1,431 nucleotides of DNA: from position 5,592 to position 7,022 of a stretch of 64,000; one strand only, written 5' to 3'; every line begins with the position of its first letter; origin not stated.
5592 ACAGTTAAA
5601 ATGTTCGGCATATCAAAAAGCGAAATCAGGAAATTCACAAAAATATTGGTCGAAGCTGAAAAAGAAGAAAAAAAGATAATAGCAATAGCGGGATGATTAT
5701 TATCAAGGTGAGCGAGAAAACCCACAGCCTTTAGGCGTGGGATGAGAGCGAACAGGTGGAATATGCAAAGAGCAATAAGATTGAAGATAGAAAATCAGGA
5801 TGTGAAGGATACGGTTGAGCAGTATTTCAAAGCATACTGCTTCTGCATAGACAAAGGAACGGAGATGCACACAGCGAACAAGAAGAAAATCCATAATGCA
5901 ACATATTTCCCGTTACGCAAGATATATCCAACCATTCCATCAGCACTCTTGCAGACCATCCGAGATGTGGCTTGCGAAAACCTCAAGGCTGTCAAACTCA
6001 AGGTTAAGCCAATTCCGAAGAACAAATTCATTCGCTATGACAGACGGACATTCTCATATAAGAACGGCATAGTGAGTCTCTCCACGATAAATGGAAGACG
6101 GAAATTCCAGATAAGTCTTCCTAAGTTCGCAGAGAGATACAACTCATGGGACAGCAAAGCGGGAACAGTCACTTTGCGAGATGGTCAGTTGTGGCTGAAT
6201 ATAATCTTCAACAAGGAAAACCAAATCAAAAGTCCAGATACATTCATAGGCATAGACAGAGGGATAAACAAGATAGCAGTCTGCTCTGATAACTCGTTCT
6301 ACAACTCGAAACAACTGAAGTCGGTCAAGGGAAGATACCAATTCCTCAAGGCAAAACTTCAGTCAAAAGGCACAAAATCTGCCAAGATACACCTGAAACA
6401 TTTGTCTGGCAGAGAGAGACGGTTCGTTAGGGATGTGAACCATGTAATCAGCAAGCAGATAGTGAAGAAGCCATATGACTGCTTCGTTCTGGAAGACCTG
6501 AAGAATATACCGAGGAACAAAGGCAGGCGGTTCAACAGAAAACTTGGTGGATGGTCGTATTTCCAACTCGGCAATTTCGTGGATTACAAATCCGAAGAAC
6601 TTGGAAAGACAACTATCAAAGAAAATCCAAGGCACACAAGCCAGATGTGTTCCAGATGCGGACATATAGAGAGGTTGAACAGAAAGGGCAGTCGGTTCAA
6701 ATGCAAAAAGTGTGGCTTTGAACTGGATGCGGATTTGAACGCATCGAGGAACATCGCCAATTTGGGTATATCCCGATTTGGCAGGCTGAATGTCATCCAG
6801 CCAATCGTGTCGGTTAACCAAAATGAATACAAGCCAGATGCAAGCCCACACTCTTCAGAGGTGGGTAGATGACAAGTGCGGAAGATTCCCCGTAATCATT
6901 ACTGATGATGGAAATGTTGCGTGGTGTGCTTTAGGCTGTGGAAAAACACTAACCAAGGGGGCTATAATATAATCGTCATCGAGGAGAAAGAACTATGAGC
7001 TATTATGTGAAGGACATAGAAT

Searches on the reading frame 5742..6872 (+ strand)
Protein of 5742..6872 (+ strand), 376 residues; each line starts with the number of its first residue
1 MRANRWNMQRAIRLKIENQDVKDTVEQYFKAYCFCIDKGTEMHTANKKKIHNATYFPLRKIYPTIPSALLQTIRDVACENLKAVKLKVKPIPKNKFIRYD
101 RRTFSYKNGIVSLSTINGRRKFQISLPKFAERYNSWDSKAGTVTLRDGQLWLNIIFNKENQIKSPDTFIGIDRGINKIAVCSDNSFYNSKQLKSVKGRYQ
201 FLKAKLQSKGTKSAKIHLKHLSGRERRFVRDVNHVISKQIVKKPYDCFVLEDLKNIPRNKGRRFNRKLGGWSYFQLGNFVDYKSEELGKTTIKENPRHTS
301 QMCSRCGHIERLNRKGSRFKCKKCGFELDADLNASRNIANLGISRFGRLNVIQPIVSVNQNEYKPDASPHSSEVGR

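Call 10: search_protein_families(library=phrogs, proteins=[window:5742-6872:+])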
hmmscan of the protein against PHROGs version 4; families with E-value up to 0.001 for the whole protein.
window:5742-6872:+ (376 aa): 4 families
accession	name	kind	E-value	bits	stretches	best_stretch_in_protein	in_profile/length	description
phrog_506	-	integration and excision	3.6e-47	162.4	1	8-359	6-381/403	transposase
phrog_12300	-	integration and excision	8.8e-36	124.5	1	141-341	33-240/286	transposase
phrog_17087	-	unknown function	3.5e-10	41.2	1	214-343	3-133/141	-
phrog_16792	-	unknown function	0.00079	20.7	1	200-341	23-156/180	-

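Call 11: search_protein_families(library=pfam, proteins=[window:5742-6872:+])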
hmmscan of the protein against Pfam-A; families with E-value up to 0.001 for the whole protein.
window:5742-6872:+ (376 aa): 2 families
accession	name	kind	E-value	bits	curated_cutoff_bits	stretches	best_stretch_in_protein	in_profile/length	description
PF07282.18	Cas12f1-like_TNB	-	4.2e-21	75.3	26.3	1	273-338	1-60/60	Cas12f1-like, TNB domain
PF01385.25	OrfB_IS605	-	6.6e-11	42.9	30.5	1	163-253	13-111/120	Probable transposase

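Call 32: find_related_loci(query=window:5763-6872:+, collection=genome_contigs, flank=2000)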
Query window:5763-6872:+ (369 aa) in genome_contigs; peptide patterns used: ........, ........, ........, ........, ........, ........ (x = any residue, [..] = any of these).
115 stretches matched a pattern; 19 encode a relative of the query (tblastn E <= 1e-3); 19 distinct loci.
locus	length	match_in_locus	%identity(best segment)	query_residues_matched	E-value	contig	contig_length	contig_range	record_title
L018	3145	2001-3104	49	1-358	7e-103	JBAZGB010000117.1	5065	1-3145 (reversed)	MAG: Eubacteriales bacterium isolate SO_2017_LW3_34 NODE_61552_length_5065_cov_1.062778_LW162_2017, whole genome shotgun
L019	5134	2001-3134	41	1-358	2e-73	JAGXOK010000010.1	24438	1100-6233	Candidatus Aenigmarchaeota archaeon LH_S6 NODE_10_length_24438_cov_47.337981, whole genome shotgun sequence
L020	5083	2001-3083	41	5-349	9e-68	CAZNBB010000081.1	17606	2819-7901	MAG TPA_asm: uncultured Gammaproteobacteria bacterium isolate binchicken_co129_755 genome assembly, contig: NODE_9434_le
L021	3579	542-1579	28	11-332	4e-30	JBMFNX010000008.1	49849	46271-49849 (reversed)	MAG: Nitrososphaeria archaeon isolate KM4338-22 NODE_8_length_49849_cov_12.073254, whole genome shotgun sequence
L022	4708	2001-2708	31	107-332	5e-23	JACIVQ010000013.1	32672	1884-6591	MAG: Candidatus Methanomethylicales archaeon isolate MAG-3 Methanomethyliales_A3_bin1_Scaffold_13, whole genome shotgun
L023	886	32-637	30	148-332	3e-20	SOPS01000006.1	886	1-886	Halophilic archaeon SHRA6 Scaffold5_1, whole genome shotgun sequence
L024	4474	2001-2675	31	114-331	3e-19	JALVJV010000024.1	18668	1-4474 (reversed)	MAG: Archaeoglobaceae archaeon isolate A1_metabat2_scaf2bin.085 A1_NODE_979_length_18668_cov_5.112022, whole genome shot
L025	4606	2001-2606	29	148-332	1e-17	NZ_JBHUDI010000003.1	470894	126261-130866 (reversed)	Haloarchaeobius amylolyticus strain CGMCC 1.12230 GCM70020382_6, whole genome shotgun sequence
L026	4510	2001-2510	30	211-369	2e-13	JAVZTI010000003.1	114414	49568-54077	MAG: Desulfurococcaceae archaeon isolate DRTY-8_201705_bins_7 DRTY-8_201705_bins_7_scaffold_3, whole genome shotgun sequ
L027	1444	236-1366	24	33-362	1e-13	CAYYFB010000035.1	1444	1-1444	MAG TPA_asm: Candidatus Woesearchaeota archaeon isolate SRP141552_co1_113 genome assembly, contig: NODE_52194_length_144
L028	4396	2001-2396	31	243-369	4e-13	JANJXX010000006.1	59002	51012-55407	MAG: Crenarchaeota archaeon isolate JZ-1.bin_83 NODE_6_length_59002_cov_2.20949, whole genome shotgun sequence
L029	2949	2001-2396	31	243-369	3e-13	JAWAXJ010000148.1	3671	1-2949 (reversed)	MAG: Desulfurococcaceae archaeon isolate ZZQ_201803_bins_11 ZZQ_201803_bins_11_scaffold_148, whole genome shotgun sequen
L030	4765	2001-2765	26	74-331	2e-12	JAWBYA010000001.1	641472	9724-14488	MAG: Sulfolobales archaeon isolate JZ-1_201901_bins_11 JZ-1_201901_bins_11_scaffold_1, whole genome shotgun sequence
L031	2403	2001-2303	30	239-337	1e-7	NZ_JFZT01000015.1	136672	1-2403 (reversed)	Candidatus Acidianus copahuensis strain ALE1 ctg7180000000525, whole genome shotgun sequence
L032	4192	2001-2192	40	286-350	2e-7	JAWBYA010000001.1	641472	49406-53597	MAG: Sulfolobales archaeon isolate JZ-1_201901_bins_11 JZ-1_201901_bins_11_scaffold_1, whole genome shotgun sequence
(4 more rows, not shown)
